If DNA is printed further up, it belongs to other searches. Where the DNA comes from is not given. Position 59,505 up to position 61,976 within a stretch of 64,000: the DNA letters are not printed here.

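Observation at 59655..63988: Multiheme cytochrome translationally coupled to an Fe(III)/thiamine-type ABC importer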

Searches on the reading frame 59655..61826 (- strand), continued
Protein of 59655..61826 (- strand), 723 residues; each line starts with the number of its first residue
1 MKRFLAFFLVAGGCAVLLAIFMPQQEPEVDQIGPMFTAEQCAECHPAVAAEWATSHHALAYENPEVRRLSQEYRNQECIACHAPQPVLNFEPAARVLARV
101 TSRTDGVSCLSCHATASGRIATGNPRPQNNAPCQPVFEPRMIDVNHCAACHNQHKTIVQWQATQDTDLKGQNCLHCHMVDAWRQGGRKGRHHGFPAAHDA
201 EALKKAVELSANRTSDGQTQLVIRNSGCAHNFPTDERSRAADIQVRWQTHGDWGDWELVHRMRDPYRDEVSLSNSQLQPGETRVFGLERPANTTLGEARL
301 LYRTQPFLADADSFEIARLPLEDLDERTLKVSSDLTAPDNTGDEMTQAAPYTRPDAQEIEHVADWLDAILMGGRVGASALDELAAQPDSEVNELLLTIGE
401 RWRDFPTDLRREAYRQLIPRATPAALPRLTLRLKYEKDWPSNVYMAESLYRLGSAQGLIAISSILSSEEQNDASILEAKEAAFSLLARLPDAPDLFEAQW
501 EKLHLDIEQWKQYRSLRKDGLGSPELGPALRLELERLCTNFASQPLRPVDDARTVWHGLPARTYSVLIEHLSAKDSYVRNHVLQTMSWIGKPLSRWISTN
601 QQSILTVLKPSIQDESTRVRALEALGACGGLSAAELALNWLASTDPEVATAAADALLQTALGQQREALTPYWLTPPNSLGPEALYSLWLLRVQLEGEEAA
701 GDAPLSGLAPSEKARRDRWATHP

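Call 62: fold_search(model_id=the predicted structure, library=pdb)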
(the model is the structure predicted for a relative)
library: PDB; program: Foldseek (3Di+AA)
matches with E <= 10: 1632; with E <= 0.001: 1165
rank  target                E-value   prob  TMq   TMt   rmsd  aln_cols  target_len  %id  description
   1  2pt2                  2.5e-23  1.00  0.77  0.85   2.6       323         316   21  Structure of FutA1 with Iron(II) (released 2007-07-10)
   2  6g7n_A                6.7e-23  1.00  0.75  0.82   3.0       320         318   20  Trichodesmium Tery_3377 (IdiA) (FutA) with iron and alanine ligand. (released 2018-09-12)
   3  6ivy_A                8.0e-23  1.00  0.78  0.89   2.4       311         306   24  Crystal structure of iron-bound HitA from Pseudomonas aeruginosa (released 2019-12-04)
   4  2pt1                  8.0e-23  1.00  0.74  0.81   3.0       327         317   21  FutA1 Synechocystis PCC 6803 (released 2007-07-10)
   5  1y4t_A                1.4e-22  1.00  0.77  0.85   2.6       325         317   21  Ferric binding protein from Campylobacter jejuni (released 2005-01-11)
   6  7w3w                  1.6e-22  1.00  0.74  0.84   3.1       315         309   20  X-ray structure of apo-VmFbpA, a ferric ion-binding protein from Vibrio metschnikovii (released 2021-12-15)
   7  2owt                  1.9e-22  1.00  0.76  0.85   2.6       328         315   22  Crystal structure of Bordetella pertussis holo ferric binding protein with bound synergistic carbonate anion (released 2008-02-26)
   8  1si0                  2.2e-22  1.00  0.77  0.85   3.0       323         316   20  Crystal Structure of Mannheimia haemolytica Ferric iron-Binding Protein A in a closed conformation (released 2004-06-08)
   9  6g7q_B                3.3e-22  1.00  0.74  0.81   3.3       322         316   19  Trichodesmium Tery_3377 (IdiA) (FutA) in complex with iron and citrate ligands. (released 2018-09-12)
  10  6ivy_B                4.1e-22  1.00  0.78  0.88   2.4       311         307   24  Crystal structure of iron-bound HitA from Pseudomonas aeruginosa (released 2019-12-04)
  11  1q35                  5.2e-22  1.00  0.76  0.84   3.1       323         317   20  Crystal Structure of Pasteurella haemolytica Apo Ferric ion-Binding Protein A (released 2003-11-11)
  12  1y4t_D                8.3e-22  1.00  0.77  0.85   2.6       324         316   21  Ferric binding protein from Campylobacter jejuni (released 2005-01-11)
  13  7li0_A                2.4e-21  1.00  0.72  0.80   3.6       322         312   20  Crystal structure of apo Moraxella catarrhalis ferric binding protein A in an open conformation (released 2022-02-23)
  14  8x1a                  3.2e-21  1.00  0.73  0.80   3.3       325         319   20  Crystal structure of periplasmic G6P binding protein VcA0625 (released 2024-04-17)
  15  4r72                  5.4e-21  1.00  0.72  0.79   3.7       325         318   20  Structure of the periplasmic binding protein AfuA from Actinobacillus pleuropneumoniae (apo form) (released 2015-08-12)
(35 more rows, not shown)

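Call 69: search_protein_families(library=pfam, proteins=[L087:6392-7804:+, L087:7974-9041:+, L087:9013-10590:+, L087:10662-12746:+, L087:4339-5643:+], max_evalue=0.001)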
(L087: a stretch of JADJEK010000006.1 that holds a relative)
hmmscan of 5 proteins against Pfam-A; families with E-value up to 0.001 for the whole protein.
L087:6392-7804:+ (470 aa): 5 families
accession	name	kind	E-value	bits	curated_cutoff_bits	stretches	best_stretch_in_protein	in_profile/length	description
PF13646.12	HEAT_2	-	2.3e-16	60.3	27.7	2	166-240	13-88/88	HEAT repeats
PF13428.12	TPR_14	-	0.00015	22.6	23.5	0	375-418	3-43/44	Tetratricopeptide repeat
PF03130.22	HEAT_PBS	-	0.00022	21.9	20.9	0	201-225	2-26/27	PBS lyase HEAT-like repeat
PF14559.12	TPR_19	-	0.00027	21.6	25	0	383-442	1-57/68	Tetratricopeptide repeat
PF13432.12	TPR_16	-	0.00034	21.4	32.7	0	377-428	1-49/65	Tetratricopeptide repeat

L087:7974-9041:+ (355 aa): 5 families
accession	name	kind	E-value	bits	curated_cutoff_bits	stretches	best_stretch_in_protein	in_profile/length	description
PF13435.11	Cytochrome_C554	-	5.9e-10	40.4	20.8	1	52-128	2-83/84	Cytochrome c554 and c-prime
PF14522.11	Cytochrome_C7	-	3.4e-09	36.8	24.8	2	49-129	13-67/67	Cytochrome c7 and related cytochrome c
PF22113.1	Mtrc-MtrF_II-IV_dom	-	1.1e-05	25.4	30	0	47-98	118-166/176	Outer membrane cytochrome MtrC/MtrF-like, domains II/IV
PF03264.19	Cytochrom_NNT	-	9.5e-05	22.6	24.1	0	153-192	33-76/174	NapC/NirT cytochrome c family, N-terminal region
PF14537.11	Cytochrom_c3_2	-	0.0004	21.2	25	0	48-96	25-65/79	Cytochrome c3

L087:9013-10590:+ (525 aa): 2 families
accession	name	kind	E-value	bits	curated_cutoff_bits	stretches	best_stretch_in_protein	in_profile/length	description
PF13646.12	HEAT_2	-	4.2e-20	72.3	27.7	2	361-443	5-87/88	HEAT repeats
PF02985.28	HEAT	-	2.2e-09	37.1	23.5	1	388-413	1-26/31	HEAT repeat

L087:10662-12746:+ (694 aa): 3 families
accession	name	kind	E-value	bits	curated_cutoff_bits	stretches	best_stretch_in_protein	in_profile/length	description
PF07719.23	TPR_2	-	1.6e-07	31.3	27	0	610-639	5-34/34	Tetratricopeptide repeat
PF14559.12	TPR_19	-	3e-05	24.7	25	0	515-566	2-53/68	Tetratricopeptide repeat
PF13428.12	TPR_14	-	0.00048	21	23.5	0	607-648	2-43/44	Tetratricopeptide repeat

L087:4339-5643:+ (434 aa): 13 families
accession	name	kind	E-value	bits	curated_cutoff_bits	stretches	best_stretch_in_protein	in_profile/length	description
PF03118.21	RNA_pol_A_CTD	-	1e-42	144.1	23.8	2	279-342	3-66/67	Bacterial RNA polymerase, alpha chain C terminal domain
PF07719.23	TPR_2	-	9.6e-10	38.3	27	0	155-186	3-34/34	Tetratricopeptide repeat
PF13181.12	TPR_8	-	5.2e-08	32.9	25.7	0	223-251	3-31/34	Tetratricopeptide repeat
PF00515.34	TPR_1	-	9.1e-08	32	27.8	0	223-249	3-29/34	Tetratricopeptide repeat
PF13428.12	TPR_14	-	1.8e-06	28.5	23.5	1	160-194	8-42/44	Tetratricopeptide repeat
PF13432.12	TPR_16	-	5e-06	27.3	32.7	1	160-214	4-58/65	Tetratricopeptide repeat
PF13414.12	TPR_11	-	5e-06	26.6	26.8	0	166-193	7-34/42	TPR repeat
PF13176.12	TPR_7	-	3.7e-05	23.9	27.9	0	223-251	1-29/36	Tetratricopeptide repeat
PF12895.13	ANAPC3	-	5.4e-05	23.8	27.2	0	167-244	3-79/82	Anaphase-promoting complex, cyclosome, subunit 3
PF14559.12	TPR_19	-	7.7e-05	23.4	25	1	167-215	5-53/68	Tetratricopeptide repeat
PF24575.1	TPR_Slam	-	9e-05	23.3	35.2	0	136-196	29-90/104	Surface lipoprotein assembly modifier, N-terminal TPR repeats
PF25062.1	ARM_TT21_N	-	0.00045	20.5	40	0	169-240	10-80/222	Tetratricopeptide repeat protein 21 N-terminal ARM repeat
PF13174.12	TPR_6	-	0.00053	20.9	26.3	0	189-218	2-31/33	Tetratricopeptide repeat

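Call 70: find_encoding_contigs(protein=P0021, flank=7000, max_places=2)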
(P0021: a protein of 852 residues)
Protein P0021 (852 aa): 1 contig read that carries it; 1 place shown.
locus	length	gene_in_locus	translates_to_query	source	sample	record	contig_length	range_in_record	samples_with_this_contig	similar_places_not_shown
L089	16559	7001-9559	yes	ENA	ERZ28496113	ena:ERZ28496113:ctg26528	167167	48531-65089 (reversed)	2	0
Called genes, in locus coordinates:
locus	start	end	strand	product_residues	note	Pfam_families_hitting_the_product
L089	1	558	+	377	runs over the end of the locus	PF22544:HYDIN_VesB_CFA65-like_Ig, PF07610:DUF1573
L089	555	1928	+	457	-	PF14522:Cytochrome_C7 (faint), PF13435:Cytochrome_C554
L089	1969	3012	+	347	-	-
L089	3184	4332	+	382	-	PF01547:SBP_bac_1 (weak), PF13531:SBP_bac_11, PF13416:SBP_bac_8, PF13343:SBP_bac_6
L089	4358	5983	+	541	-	PF00528:BPD_transp_1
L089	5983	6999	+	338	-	PF00005:ABC_tran, PF13191:AAA_16 (weak), PF13304:AAA_21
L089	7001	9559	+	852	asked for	PF22113:Mtrc-MtrF_II-IV_dom (faint), PF13435:Cytochrome_C554, PF03130:HEAT_PBS (faint), PF02985:HEAT (faint), PF13646:HEAT_2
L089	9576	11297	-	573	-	PF00069:Pkinase, PF07714:PK_Tyr_Ser-Thr, PF01636:APH (weak)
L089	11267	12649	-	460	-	-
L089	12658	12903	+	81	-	-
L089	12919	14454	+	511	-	-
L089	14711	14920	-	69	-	-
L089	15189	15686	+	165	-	-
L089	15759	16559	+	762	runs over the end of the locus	PF00884:Sulfatase, PF01663:Phosphodiest, PF16347:SGSH_C (faint)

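Call 71: find_encoding_contigs(protein=P0017, flank=7000, max_places=2)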
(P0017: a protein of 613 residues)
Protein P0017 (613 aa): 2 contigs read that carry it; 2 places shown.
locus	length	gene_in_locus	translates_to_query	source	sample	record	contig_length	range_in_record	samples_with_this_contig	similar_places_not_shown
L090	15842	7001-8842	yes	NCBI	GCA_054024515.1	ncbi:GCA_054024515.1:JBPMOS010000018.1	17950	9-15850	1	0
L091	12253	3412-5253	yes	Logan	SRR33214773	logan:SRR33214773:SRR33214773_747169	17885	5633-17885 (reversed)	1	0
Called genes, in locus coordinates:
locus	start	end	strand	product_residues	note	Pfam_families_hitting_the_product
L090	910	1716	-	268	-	PF01887:SAM_HAT_N, PF20257:SAM_HAT_C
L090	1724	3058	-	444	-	PF02878:PGM_PMM_I, PF02879:PGM_PMM_II, PF02880:PGM_PMM_III, PF00408:PGM_PMM_IV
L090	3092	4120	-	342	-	PF00155:Aminotran_1_2, PF01212:Beta_elim_lyase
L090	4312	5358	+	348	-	PF13531:SBP_bac_11, PF01547:SBP_bac_1, PF13416:SBP_bac_8, PF13343:SBP_bac_6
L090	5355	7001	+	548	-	PF00528:BPD_transp_1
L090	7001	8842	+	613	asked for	PF00005:ABC_tran, PF13304:AAA_21 (faint), PF14522:Cytochrome_C7 (faint), PF13435:Cytochrome_C554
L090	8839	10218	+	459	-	PF13646:HEAT_2 (weak)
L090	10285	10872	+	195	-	PF00132:Hexapep, PF14602:Hexapep_2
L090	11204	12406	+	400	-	-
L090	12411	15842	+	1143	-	-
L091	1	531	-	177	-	?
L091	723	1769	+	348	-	PF13531:SBP_bac_11, PF01547:SBP_bac_1, PF13416:SBP_bac_8, PF13343:SBP_bac_6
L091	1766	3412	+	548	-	PF00528:BPD_transp_1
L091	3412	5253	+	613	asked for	PF00005:ABC_tran, PF13304:AAA_21 (faint), PF14522:Cytochrome_C7 (faint), PF13435:Cytochrome_C554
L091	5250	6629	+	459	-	PF13646:HEAT_2 (weak)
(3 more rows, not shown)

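Call 76: find_related_loci(query=A3, collection=metagenome_contigs, flank=6500)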
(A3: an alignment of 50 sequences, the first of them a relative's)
Query A3 (351 aa) in metagenome_contigs; peptide patterns used: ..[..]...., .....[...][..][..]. (x = any residue, [..] = any of these).
599 stretches matched a pattern (row limit reached: there are more); 488 encode a relative of the query (tblastn E <= 1e-3); the best 80 are kept; 80 distinct loci.
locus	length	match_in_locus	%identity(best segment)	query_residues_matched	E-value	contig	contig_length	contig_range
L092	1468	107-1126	61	19-351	3e-144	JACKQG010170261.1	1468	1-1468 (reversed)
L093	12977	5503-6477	58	34-351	3e-115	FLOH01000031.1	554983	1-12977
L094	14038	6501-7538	54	11-350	1e-111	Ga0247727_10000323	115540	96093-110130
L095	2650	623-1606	55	22-351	9e-116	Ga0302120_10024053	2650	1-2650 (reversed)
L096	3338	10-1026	56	11-351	8e-113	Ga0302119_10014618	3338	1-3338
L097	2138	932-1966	53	10-351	4e-116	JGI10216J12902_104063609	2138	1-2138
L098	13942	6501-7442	55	38-351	3e-103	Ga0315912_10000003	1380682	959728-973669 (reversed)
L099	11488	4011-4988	50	26-351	1e-102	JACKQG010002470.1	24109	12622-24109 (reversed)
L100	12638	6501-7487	47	19-349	9e-95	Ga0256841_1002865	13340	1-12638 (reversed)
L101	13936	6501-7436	49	39-350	5e-93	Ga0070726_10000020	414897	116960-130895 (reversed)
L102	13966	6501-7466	49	34-351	2e-91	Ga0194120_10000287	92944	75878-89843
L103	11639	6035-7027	48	26-351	3e-91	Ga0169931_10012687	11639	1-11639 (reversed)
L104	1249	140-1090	48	37-351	1e-95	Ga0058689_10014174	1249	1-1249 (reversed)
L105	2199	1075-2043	47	34-351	5e-90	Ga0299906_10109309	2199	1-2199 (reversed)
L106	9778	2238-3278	44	8-351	9e-87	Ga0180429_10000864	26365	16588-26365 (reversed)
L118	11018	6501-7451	43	22-339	8e-82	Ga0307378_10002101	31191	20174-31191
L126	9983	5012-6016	41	22-351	1e-80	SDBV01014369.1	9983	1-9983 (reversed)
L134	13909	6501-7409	44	30-331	1e-79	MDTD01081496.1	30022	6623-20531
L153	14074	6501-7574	42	1-351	1e-76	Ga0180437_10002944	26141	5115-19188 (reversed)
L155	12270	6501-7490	41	26-350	8e-76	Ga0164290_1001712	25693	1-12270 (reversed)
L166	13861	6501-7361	46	34-315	9e-75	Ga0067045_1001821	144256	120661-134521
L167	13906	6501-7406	45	36-335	9e-75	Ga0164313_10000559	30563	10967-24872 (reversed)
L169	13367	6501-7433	43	40-351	1e-74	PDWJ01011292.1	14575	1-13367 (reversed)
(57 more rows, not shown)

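Call 80: search_protein_families(library=pfam, proteins=[L118:3315-4904:+, L118:4901-6373:+, L118:10120-10710:+, L126:3144-4652:+, L126:8433-9323:+, L169:9992-10930:+, L134:4639-6369:+, L134:7521-8486:+, L153:4828-6504:+, L166:4994-6625:+], max_evalue=0.0001)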
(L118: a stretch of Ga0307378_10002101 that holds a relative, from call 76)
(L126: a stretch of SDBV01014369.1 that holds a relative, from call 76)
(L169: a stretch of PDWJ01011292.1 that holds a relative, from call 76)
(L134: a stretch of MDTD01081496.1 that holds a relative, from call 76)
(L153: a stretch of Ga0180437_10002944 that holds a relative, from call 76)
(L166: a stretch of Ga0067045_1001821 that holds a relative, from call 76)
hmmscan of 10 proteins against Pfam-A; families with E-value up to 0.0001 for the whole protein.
L118:3315-4904:+ (529 aa): 1 family
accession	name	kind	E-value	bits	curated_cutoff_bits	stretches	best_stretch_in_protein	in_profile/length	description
PF13860.13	FlgD_ig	-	4.4e-11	43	27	1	143-212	9-78/79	FlgD Ig-like domain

L118:4901-6373:+ (490 aa): 2 families
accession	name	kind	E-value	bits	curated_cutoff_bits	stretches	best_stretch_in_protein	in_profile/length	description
PF07610.17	DUF1573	-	1.9e-29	102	26.1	1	47-145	1-98/98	Protein of unknown function (DUF1573)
PF22544.2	HYDIN_VesB_CFA65-like_Ig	-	3.2e-22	79.1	25.5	1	45-143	1-99/100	HYDIN/CFA65/VesB-like, Ig-like domain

L118:10120-10710:+ (196 aa): 1 family
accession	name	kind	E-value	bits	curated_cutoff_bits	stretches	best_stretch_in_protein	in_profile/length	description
PF09828.14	ChrB_C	-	1.3e-32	113.4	25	1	57-183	3-130/132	ChrB, C-terminal domain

L126:3144-4652:+ (502 aa): 2 families
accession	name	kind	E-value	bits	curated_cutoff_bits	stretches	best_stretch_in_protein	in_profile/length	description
PF02518.31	HATPase_c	-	2e-24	86.6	26.4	1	396-497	2-106/111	Histidine kinase-, DNA gyrase B-, and HSP90-like ATPase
PF00512.31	HisKA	-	1e-09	38.7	26.9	1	294-351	6-62/66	His Kinase A (phospho-acceptor) domain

L126:8433-9323:+ (296 aa): 6 families
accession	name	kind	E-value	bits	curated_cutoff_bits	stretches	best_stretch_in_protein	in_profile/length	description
PF00023.36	Ank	-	2.3e-22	78.2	21.1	2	116-142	5-31/33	Ankyrin repeat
PF12796.13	Ank_2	-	1.3e-20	74.2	27.3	2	71-171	1-86/90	Ankyrin repeats (3 copies)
PF13606.12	Ank_3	-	3.9e-19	66.9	22.3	1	116-141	5-30/30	Ankyrin repeat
PF13637.12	Ank_4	-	3.5e-17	62.5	22.7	1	117-148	1-31/50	Ankyrin repeats (many copies)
PF13857.12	Ank_5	-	3.1e-11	43.8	27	1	116-142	19-45/56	Ankyrin repeats (many copies)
PF24521.3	Ank_KRIT1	-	8.9e-06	25.9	80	0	202-279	36-120/149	KRIT1 ankyrin-repeats domain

L169:9992-10930:+ (312 aa): 1 family
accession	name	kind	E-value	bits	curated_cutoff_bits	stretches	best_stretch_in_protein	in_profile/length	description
PF13860.13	FlgD_ig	-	9e-05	22.8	27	0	67-121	13-69/79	FlgD Ig-like domain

L134:4639-6369:+ (576 aa): 0 families

L134:7521-8486:+ (321 aa): 2 families
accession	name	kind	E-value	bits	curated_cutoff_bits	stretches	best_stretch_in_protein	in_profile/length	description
PF03547.23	Mem_trans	-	6.3e-31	107.7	25.7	1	4-314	2-342/343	Membrane transport protein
PF01758.21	SBF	-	2.7e-08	34.1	24.3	1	239-318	31-114/191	Sodium Bile acid symporter family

L153:4828-6504:+ (558 aa): 0 families

L166:4994-6625:+ (543 aa): 0 families
